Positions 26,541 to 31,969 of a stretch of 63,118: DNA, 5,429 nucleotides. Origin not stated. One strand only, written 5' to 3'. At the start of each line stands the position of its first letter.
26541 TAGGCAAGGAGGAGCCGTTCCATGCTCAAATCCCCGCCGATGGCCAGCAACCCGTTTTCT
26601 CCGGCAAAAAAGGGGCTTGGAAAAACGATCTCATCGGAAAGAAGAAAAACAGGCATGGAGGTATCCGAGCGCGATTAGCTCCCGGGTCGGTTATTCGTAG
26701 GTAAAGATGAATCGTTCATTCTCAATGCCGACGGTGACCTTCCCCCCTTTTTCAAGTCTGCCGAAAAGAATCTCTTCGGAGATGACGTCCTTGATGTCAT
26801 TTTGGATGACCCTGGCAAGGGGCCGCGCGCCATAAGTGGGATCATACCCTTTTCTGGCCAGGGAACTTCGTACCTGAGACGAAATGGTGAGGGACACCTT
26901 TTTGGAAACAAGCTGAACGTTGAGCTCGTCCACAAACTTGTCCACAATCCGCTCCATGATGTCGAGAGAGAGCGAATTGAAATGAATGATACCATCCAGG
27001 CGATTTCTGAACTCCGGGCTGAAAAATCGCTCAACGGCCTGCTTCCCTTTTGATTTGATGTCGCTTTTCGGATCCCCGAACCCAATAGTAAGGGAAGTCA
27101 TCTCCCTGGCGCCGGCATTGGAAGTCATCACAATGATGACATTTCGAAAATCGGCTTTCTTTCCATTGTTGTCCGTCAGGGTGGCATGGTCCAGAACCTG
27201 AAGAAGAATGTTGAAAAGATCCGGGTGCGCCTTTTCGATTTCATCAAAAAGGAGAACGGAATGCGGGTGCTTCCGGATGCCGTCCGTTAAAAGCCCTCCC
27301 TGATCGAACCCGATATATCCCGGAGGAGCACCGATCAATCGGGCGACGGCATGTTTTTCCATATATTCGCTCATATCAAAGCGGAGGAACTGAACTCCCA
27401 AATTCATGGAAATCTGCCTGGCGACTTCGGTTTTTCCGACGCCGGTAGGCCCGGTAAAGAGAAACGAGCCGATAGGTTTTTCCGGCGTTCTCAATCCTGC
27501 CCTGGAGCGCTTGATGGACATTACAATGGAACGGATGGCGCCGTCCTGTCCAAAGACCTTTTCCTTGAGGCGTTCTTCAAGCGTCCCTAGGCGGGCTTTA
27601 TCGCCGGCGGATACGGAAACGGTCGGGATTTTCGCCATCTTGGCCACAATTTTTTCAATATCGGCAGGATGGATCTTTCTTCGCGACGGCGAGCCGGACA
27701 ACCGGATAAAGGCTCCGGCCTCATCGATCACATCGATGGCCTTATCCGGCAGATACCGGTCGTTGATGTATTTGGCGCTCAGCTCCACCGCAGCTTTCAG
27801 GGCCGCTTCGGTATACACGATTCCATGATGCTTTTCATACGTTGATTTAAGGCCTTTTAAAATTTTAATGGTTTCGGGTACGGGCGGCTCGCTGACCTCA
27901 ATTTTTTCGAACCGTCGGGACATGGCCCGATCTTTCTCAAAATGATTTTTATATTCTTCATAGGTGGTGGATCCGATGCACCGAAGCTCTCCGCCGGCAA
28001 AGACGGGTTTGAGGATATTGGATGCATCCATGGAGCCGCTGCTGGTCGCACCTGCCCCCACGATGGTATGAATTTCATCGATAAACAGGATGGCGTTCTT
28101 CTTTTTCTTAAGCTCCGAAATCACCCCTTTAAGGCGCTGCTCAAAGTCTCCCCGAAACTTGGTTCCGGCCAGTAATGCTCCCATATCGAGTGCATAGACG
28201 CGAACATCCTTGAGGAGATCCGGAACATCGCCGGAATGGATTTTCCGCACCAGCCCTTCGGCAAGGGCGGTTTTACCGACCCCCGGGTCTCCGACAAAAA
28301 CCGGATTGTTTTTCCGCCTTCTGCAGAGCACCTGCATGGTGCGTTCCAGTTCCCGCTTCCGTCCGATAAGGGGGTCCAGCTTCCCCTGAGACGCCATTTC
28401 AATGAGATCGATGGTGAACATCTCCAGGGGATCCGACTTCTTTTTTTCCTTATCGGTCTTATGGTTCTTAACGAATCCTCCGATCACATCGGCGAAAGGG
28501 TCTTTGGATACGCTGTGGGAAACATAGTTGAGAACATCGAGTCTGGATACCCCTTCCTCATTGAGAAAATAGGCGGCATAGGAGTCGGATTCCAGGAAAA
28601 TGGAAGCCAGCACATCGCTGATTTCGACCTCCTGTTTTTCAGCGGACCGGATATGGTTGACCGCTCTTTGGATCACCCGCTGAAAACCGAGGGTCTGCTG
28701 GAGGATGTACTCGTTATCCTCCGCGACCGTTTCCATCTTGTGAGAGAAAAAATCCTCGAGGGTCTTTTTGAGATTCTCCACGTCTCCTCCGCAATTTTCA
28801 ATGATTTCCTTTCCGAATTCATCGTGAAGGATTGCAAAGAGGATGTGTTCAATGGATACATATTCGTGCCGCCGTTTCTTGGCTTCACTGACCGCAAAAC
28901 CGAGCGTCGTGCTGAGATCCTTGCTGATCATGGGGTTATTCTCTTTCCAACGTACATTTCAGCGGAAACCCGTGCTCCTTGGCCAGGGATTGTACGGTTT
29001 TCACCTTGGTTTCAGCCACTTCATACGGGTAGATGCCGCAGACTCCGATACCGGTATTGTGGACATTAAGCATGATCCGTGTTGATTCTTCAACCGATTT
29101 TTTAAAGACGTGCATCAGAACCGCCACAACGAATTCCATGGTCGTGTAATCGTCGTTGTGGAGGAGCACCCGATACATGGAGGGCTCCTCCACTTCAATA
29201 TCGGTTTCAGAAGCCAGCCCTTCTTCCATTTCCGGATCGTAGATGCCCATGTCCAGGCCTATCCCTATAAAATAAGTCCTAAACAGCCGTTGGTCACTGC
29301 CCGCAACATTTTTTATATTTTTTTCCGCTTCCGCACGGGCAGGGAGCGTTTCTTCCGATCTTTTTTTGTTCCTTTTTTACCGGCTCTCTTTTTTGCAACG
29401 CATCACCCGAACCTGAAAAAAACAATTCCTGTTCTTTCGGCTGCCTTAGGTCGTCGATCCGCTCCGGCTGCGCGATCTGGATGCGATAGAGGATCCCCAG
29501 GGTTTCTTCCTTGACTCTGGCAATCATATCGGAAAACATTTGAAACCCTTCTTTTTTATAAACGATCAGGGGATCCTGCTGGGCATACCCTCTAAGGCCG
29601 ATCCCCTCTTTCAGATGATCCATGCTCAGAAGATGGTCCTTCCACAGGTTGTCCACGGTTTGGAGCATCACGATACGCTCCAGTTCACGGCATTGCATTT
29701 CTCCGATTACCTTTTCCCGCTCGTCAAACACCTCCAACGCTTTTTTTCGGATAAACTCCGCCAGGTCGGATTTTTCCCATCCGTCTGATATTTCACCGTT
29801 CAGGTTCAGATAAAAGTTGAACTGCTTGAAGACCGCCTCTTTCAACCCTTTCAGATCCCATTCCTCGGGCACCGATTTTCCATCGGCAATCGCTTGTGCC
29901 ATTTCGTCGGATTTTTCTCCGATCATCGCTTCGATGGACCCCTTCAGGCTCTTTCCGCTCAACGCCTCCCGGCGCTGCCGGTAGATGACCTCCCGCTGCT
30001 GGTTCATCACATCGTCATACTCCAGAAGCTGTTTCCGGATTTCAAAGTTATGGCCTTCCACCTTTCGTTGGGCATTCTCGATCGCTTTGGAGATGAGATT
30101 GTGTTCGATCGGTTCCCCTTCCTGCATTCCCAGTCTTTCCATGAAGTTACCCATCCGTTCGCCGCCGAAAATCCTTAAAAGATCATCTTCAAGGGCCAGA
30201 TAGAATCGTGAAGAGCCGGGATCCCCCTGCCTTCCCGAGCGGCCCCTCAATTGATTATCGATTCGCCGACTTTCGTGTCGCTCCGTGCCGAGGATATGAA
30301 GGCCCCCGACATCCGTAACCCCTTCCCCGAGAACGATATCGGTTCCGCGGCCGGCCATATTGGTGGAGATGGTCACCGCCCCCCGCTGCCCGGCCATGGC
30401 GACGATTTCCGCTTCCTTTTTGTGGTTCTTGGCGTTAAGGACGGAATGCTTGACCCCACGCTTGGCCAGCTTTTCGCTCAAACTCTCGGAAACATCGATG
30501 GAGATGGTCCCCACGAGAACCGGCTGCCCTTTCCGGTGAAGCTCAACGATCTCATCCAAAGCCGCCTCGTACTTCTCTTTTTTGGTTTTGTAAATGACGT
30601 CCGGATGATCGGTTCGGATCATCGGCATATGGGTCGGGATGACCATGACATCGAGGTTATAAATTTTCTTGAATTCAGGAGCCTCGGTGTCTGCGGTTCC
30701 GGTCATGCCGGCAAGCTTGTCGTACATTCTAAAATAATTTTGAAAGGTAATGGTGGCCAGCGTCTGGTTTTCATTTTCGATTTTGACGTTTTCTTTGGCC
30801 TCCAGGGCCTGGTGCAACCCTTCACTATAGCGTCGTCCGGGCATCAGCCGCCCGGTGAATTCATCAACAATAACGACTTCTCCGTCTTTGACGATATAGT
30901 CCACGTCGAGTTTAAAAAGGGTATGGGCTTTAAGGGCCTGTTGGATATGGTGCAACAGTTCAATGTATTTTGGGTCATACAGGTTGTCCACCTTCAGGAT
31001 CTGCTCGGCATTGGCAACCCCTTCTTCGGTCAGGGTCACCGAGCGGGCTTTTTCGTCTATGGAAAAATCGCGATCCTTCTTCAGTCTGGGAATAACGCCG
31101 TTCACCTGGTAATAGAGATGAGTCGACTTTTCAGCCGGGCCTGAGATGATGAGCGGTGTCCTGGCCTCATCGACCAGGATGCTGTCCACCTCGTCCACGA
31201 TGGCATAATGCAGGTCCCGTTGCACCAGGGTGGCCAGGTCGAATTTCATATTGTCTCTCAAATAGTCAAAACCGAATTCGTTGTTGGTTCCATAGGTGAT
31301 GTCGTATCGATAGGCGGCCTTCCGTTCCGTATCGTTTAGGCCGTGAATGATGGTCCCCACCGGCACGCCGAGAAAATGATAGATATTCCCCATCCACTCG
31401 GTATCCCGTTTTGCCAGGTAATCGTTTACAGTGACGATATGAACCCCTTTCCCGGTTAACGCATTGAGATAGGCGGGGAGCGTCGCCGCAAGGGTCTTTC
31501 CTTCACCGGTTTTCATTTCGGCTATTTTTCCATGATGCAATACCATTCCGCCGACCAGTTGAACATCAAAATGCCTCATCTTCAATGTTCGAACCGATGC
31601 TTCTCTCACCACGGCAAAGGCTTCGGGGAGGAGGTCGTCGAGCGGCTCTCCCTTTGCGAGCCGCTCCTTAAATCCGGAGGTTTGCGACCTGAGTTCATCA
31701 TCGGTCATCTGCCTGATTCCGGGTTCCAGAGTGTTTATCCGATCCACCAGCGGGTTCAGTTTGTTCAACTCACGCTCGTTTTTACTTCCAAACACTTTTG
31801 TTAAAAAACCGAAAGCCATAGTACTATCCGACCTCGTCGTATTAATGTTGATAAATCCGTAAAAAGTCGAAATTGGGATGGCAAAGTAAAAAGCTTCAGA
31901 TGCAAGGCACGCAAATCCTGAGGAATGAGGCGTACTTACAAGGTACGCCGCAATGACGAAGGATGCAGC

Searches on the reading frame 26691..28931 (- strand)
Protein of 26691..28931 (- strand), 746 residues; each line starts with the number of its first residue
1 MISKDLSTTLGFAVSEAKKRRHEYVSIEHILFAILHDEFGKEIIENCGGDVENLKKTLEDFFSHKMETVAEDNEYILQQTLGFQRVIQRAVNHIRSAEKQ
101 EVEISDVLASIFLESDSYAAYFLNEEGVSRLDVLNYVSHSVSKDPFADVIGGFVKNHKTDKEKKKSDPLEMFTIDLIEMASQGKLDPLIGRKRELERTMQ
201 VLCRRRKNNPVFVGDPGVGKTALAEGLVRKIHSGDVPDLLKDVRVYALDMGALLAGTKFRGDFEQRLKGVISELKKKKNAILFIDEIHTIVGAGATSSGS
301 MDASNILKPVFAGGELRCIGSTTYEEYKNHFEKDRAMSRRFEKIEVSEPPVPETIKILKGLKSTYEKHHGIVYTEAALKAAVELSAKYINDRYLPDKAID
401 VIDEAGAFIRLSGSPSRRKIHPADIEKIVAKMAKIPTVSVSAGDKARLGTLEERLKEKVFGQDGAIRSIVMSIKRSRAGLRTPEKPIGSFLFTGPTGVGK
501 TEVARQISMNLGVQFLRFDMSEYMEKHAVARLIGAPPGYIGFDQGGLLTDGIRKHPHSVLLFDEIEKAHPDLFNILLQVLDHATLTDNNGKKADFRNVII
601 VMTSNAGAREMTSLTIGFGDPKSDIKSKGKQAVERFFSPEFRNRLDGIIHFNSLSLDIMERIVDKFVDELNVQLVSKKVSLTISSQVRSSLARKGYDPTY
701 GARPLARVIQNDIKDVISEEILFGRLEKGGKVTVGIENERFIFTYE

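Call 59: search_protein_families(library=ncbifam, proteins=[window:26691-28931:-], max_evalue=1e-10)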
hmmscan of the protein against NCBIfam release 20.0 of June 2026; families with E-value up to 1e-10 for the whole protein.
window:26691-28931:- (746 aa): 7 families
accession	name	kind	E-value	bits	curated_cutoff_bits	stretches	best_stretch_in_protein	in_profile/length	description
TIGR02639.1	ClpA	equivalog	0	1111.1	993.15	1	3-735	2-733/734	ATP-dependent Clp protease ATP-binding subunit ClpA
NF008263.0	PRK11034.1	equivalog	5.6e-297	986.7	1350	1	1-746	1-745/758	ATP-dependent Clp protease ATP-binding subunit ClpA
TIGR03346.1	chaperone_ClpB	equivalog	5.9e-234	779.2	1232.1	2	8-411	7-398/853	ATP-dependent chaperone ClpB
NF008118.0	PRK10865.1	equivalog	9.5e-190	632.5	1417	2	10-411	14-403/857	ATP-dependent chaperone ClpB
TIGR03345.1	VI_ClpV1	equivalog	2.6e-186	621.5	884.95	2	4-419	3-420/852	type VI secretion system ATPase TssH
NF033606.1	heat_AAA_ClpK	exception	1.8e-165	552.4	1900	2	13-414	123-512/949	heat shock survival AAA family ATPase ClpK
NF033607.0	disagg_AAA_ClpG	exception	4.9e-160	534.4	1900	2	20-414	107-491/932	AAA family protein disaggregase ClpG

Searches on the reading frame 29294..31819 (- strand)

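Call 59: search_protein_families(library=ncbifam, proteins=[window:29294-31819:-], max_evalue=1e-10)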
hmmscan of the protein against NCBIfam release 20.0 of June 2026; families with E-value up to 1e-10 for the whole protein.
window:29294-31819:- (841 aa): 8 families
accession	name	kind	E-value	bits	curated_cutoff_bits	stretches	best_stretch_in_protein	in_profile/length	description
NF009538.1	PRK12904.1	equivalog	0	1231.3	814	2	6-499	2-492/814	preprotein translocase subunit SecA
TIGR00963.1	secA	equivalog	0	1117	800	2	28-498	1-473/787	preprotein translocase subunit SecA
NF009536.0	PRK12901.1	equivalog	1.9e-299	996.5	1493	3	286-707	488-903/1118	preprotein translocase subunit SecA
NF006630.0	PRK09200.1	subfamily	1.4e-294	979.2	862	1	10-782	6-776/789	preprotein translocase subunit SecA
TIGR04397.1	SecA2_Bac_anthr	exception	2.6e-294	978.2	1085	1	8-773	3-766/774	accessory Sec system translocase SecA2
TIGR03714.1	secA2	equivalog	3e-238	792.9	930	1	14-769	2-761/762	accessory Sec system translocase SecA2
NF012136.0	SecA2_Lm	equivalog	4.5e-210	699.5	1100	1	31-766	24-754/776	accessory Sec system translocase SecA2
TIGR04221.1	SecA2_Mycobac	equivalog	1.5e-194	648.4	725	1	6-645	5-642/762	accessory Sec system translocase SecA2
